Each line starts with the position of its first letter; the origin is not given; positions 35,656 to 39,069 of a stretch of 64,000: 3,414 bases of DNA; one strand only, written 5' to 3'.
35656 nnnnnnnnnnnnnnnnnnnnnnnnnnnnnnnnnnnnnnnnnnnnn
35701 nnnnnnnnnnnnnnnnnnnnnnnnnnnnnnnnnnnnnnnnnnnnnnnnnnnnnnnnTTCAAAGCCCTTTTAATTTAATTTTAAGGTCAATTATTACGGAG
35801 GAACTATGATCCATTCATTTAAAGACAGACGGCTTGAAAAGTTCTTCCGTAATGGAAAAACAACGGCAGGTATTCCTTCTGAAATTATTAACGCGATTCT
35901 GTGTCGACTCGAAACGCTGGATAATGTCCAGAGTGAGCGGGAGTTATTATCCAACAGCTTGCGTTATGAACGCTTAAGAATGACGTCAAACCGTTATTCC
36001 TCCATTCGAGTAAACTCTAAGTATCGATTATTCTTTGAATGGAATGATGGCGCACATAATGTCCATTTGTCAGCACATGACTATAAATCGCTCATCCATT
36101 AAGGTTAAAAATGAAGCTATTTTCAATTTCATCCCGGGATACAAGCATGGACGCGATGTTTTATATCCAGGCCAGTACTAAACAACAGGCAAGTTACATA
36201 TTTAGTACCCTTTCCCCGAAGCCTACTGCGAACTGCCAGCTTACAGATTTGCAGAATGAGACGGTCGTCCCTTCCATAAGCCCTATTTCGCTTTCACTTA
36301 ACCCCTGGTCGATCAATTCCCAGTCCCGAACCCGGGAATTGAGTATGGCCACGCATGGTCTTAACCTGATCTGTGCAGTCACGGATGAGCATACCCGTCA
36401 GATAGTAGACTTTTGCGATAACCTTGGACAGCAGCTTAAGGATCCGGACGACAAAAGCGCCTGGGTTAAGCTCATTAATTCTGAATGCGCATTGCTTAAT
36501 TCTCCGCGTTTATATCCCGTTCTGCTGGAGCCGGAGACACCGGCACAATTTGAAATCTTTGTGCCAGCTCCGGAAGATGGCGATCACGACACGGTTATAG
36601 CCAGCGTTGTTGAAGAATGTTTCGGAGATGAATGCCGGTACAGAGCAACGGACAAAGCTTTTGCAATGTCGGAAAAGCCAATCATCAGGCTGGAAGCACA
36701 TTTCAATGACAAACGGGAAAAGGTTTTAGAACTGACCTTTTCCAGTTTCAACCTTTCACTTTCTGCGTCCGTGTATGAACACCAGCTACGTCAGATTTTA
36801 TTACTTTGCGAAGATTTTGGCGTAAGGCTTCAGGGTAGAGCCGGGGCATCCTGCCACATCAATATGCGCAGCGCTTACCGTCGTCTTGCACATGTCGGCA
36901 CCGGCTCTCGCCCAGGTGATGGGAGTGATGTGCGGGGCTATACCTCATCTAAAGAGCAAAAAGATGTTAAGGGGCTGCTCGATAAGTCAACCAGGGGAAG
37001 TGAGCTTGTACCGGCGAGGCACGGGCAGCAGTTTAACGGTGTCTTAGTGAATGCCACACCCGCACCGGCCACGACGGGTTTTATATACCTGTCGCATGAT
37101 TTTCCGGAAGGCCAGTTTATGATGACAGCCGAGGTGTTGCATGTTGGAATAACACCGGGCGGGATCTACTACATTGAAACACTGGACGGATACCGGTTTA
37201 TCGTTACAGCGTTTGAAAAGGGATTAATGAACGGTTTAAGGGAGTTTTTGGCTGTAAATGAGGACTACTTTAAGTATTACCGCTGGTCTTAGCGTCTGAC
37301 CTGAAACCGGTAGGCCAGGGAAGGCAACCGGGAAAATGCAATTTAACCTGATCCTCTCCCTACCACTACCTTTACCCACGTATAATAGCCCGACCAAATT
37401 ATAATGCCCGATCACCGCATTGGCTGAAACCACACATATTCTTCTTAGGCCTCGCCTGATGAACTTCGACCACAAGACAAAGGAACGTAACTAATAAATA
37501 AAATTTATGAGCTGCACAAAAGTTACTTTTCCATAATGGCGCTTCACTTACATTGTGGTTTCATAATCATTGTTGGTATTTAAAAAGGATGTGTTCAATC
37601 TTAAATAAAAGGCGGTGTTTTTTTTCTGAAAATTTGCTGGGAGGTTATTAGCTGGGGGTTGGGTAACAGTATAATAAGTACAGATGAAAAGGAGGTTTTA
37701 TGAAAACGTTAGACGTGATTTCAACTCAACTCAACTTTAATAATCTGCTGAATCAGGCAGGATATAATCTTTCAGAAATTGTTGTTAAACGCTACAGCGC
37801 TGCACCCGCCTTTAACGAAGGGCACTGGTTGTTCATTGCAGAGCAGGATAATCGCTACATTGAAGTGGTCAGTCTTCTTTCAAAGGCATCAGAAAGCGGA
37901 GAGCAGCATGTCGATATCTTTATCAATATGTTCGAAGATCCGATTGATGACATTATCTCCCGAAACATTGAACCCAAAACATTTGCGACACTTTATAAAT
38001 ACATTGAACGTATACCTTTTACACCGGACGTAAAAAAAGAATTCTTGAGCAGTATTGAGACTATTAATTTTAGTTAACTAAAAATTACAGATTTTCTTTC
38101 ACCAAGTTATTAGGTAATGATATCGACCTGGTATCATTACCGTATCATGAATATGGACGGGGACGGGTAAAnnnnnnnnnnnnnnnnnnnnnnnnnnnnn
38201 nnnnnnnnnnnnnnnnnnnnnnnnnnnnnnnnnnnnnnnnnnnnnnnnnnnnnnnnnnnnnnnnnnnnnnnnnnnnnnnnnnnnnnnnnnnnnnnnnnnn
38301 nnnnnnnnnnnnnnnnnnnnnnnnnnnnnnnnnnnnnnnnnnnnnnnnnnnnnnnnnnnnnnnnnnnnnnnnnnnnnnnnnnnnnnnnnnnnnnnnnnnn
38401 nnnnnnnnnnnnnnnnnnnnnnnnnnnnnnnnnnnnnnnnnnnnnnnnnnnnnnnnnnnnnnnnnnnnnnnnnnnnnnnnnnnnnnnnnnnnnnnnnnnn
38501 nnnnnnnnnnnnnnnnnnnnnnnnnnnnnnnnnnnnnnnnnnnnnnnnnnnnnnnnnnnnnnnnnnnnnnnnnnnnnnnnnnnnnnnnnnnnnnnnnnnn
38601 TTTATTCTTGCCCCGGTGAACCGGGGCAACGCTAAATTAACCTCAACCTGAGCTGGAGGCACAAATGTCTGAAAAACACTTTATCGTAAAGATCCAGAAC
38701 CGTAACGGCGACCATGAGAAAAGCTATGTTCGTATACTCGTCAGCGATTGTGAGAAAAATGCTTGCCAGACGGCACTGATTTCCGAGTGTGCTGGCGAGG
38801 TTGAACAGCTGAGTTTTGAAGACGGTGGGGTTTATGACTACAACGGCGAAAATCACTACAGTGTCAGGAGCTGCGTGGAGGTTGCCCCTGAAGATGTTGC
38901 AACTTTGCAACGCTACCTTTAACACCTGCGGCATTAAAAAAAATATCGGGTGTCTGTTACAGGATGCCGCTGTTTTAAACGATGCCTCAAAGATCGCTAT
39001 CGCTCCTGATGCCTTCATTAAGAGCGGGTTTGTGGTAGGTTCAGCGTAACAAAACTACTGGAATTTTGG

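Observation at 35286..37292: HigB-type toxin gene without a canonical HigA: three-gene operon zinc-finger protein / HigB-like / 393-aa unknown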

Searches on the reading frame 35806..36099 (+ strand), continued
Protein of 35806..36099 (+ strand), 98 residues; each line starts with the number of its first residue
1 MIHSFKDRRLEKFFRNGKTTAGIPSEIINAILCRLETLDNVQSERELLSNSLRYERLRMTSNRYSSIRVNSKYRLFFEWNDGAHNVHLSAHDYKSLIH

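Call 95: profile_search(protein=L012:3822-4139:+)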
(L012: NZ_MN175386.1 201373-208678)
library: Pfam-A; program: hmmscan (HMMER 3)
A. the first sequence (106 residues): domains with independent E <= 10: 0; with E <= 0.001: 0
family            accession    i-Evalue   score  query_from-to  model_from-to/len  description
(no Pfam family matches the first sequence, even at E <= 10)

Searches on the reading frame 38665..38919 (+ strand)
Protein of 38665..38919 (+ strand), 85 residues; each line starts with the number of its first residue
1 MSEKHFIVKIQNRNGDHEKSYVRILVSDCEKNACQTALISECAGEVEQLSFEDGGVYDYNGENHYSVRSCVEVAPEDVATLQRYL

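Call 60: search_protein_families(proteins=[window:38665-38919:+], library=ncbifam, max_evalue=0.1)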
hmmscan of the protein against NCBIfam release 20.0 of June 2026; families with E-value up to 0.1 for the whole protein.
window:38665-38919:+ (85 aa): 0 families

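Call 61: search_protein_families(proteins=[window:38665-38919:+], library=phrogs, max_evalue=0.1)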
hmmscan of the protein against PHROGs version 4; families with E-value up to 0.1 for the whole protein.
window:38665-38919:+ (85 aa): 1 family
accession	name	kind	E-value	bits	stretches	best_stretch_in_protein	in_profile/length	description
phrog_18951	-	unknown function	0.014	16.9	1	37-79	7-49/89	-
